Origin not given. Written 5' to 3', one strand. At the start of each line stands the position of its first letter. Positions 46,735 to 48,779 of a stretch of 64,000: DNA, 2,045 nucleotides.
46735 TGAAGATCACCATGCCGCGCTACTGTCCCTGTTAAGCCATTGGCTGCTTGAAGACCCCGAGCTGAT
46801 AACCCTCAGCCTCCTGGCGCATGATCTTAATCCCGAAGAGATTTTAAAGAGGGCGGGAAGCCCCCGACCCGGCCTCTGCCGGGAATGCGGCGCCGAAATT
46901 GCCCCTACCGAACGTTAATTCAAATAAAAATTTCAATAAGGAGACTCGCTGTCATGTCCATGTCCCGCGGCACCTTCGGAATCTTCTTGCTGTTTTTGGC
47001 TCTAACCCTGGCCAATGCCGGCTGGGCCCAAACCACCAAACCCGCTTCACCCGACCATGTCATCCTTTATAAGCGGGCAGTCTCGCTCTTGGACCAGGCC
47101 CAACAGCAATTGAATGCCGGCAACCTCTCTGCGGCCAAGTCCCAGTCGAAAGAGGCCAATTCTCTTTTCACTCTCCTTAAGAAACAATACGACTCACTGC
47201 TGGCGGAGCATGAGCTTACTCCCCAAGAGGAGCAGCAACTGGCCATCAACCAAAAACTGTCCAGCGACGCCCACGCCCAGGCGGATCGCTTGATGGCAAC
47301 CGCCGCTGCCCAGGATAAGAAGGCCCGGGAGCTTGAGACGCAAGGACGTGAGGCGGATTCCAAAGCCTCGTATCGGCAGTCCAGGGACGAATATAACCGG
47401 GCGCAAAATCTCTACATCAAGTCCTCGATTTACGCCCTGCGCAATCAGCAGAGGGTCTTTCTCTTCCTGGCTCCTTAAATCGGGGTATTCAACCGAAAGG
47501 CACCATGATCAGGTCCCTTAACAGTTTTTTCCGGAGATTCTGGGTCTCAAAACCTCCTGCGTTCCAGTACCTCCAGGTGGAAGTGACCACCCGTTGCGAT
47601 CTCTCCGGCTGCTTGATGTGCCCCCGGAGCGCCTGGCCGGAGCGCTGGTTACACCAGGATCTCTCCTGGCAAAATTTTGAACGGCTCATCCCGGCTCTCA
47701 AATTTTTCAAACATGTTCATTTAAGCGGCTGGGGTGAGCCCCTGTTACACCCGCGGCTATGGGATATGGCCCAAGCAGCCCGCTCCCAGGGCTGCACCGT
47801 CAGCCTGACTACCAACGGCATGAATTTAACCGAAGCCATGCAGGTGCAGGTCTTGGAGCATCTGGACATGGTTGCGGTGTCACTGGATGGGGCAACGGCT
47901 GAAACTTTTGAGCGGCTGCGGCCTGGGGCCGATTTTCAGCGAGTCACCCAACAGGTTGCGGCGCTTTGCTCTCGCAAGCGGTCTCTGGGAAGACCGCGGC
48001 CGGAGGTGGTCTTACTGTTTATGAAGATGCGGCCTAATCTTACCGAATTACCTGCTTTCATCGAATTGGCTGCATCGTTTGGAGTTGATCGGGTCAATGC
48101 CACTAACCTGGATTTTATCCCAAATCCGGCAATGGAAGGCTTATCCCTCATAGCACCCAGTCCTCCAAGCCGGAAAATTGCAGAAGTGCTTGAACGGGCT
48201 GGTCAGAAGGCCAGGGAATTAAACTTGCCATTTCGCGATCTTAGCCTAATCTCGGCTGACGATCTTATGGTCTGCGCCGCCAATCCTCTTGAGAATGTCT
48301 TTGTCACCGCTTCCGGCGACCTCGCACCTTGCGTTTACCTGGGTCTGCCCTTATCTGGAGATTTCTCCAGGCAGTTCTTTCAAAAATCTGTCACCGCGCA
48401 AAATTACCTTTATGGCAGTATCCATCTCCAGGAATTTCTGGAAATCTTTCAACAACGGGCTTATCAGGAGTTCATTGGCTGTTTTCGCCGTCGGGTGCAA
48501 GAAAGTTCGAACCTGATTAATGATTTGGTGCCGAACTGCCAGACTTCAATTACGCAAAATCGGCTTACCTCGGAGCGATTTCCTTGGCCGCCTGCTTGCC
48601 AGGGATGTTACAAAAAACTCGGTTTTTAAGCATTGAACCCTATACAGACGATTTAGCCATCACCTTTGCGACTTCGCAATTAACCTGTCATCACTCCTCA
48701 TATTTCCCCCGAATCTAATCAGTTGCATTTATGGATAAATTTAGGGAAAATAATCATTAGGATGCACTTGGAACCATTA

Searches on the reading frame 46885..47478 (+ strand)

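Call 13: search_protein_families(library=pfam, proteins=[window:46885-47478:+])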
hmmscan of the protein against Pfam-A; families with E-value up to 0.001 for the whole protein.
window:46885-47478:+ (197 aa): 0 families

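Call 84: search_protein_families(library=pfam, proteins=[window:46885-47478:+], max_evalue=1)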
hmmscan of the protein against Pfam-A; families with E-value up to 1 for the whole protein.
window:46885-47478:+ (197 aa): 1 family
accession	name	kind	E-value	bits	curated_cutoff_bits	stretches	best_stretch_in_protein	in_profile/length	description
PF02183.23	HALZ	-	0.0051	17.4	28.1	1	95-120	7-32/43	Homeobox associated leucine zipper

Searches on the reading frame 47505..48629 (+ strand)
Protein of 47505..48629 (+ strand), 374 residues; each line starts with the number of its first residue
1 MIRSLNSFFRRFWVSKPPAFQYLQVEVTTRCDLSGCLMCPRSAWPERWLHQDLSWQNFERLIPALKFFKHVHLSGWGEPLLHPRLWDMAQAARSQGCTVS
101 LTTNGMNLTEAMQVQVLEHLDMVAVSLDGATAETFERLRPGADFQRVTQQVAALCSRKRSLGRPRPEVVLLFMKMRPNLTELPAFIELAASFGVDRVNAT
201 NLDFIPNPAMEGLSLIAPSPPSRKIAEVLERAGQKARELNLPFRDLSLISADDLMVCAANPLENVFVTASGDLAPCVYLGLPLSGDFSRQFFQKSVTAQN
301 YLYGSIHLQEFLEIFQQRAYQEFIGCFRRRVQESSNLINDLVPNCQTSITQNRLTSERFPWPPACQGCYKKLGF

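Call 3: search_protein_families(library=pfam, proteins=[window:47505-48629:+])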
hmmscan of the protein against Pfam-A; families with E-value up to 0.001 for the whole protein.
window:47505-48629:+ (374 aa): 2 families
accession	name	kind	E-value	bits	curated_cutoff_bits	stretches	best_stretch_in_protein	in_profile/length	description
PF04055.27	Radical_SAM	-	7.1e-12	46.2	29.5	1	25-156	1-138/166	Radical SAM superfamily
PF13186.11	SPASM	-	4.7e-06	27.2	21.5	1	257-332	1-53/67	Iron-sulfur cluster-binding domain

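Call 4: search_protein_families(library=ncbifam, proteins=[window:47505-48629:+])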
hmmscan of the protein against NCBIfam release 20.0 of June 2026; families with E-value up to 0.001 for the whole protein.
window:47505-48629:+ (374 aa): 37 families (the best 25 are shown)
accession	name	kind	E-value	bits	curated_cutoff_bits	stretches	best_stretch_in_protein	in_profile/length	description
TIGR04317.1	W_rSAM_matur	equivalog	7.2e-43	147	380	1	20-368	3-339/349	tungsten cofactor oxidoreductase radical SAM maturase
TIGR04311.1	rSAM_Geo_metal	subfamily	2.2e-38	132.4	400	2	23-202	5-187/423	radical SAM/SPASM family putative metalloenzyme maturase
TIGR02666.1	moaA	equivalog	1.3e-15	57.2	284.05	1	20-155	9-151/336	GTP 3',8-cyclase MoaA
TIGR04321.1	spiroSPASM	subfamily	1.8e-13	50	250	1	22-188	232-404/510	spiro-SPASM protein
NF038283.1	viperin_w_prok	equivalog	2.5e-13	49.8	180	1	67-137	54-124/281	viperin family antiviral radical SAM protein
TIGR02668.1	moaA_archaeal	equivalog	2.8e-13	49.5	325.25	1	22-277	11-266/303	GTP 3',8-cyclase MoaA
TIGR02109.1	PQQ_syn_pqqE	equivalog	1.2e-12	47.5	381.35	1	23-207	9-187/358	pyrroloquinoline quinone biosynthesis protein PqqE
TIGR03962.1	mycofact_rSAM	equivalog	2.6e-12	46.6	265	1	23-194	14-178/339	mycofactocin radical SAM maturase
TIGR04051.1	rSAM_NirJ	equivalog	5.7e-12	45.3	515.45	1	28-202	9-176/354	heme d1 biosynthesis radical SAM protein NirJ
TIGR04053.2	TIGR04053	equivalog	6.7e-11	42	395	1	26-154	13-145/366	TIGR04053 family radical SAM/SPASM domain-containing protein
TIGR04546.1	rSAM_ahbC_deAc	equivalog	1.4e-10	40.5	650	1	6-198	27-209/390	12,18-didecarboxysiroheme deacetylase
TIGR04545.1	rSAM_ahbD_hemeb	equivalog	1.7e-10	40.9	500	1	25-154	4-134/339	heme b synthase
NF001199.0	PRK00164.2-1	equivalog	2.8e-10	39.9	231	1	22-153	13-144/308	GTP 3',8-cyclase MoaA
NF045574.1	sacti_mat_StsB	exception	4.1e-10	39.1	625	1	26-154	101-228/466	StsB family radical SAM/SPASM domain sactipeptide maturase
NF033640.1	N_Twi_rSAM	subfamily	1.1e-09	37.8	170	1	46-209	138-314/398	twitch domain-containing radical SAM protein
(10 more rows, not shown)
